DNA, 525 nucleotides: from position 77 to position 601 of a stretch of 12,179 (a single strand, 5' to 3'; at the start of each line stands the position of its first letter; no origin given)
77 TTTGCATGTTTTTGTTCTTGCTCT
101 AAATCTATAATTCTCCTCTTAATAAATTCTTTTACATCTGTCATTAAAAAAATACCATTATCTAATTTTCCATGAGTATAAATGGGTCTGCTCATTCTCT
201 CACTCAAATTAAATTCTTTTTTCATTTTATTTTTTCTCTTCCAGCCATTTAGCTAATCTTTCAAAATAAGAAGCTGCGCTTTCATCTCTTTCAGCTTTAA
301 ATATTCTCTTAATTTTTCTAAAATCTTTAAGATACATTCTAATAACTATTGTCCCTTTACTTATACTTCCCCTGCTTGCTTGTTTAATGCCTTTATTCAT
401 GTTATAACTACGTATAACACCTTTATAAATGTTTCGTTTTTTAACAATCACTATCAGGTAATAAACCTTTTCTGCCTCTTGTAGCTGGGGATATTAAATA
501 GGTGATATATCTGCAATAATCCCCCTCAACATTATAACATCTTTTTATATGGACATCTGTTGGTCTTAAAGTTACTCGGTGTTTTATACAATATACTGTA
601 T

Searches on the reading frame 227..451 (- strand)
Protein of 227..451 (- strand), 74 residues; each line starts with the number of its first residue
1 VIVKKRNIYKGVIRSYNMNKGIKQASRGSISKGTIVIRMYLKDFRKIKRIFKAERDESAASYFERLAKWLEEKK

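Call 36: search_protein_families(library=phrogs, proteins=[window:227-451:-], max_evalue=0.01)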
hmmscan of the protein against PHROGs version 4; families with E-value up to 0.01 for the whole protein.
window:227-451:- (74 aa): 0 families

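Call 87: search_protein_families(library=pfam, proteins=[window:227-451:-], max_evalue=1)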
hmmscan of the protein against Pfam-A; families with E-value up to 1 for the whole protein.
window:227-451:- (74 aa): 0 families

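Call 93: predict_structure(protein=window:227-451:-)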
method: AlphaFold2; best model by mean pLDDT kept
length: 74 residues; sequences in the alignment: 1
mean_pLDDT: 57.2   pTM: 0.28
mean pLDDT of the five models: 57.2, 54.7, 51.9, 50.8, 45.2
residues with pLDDT >= 90: 0; 70-90: 3; 50-70: 57; < 50: 14
segments of 3 or more residues with pLDDT < 50: 21-27, 29-33
pLDDT, mean of each block of 10 residues (from residue 1): 56 56 47 55 63 54 66 63
secondary structure, 60 per line:
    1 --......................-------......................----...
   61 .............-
elements in order: H3-24 H32-53 H58-73
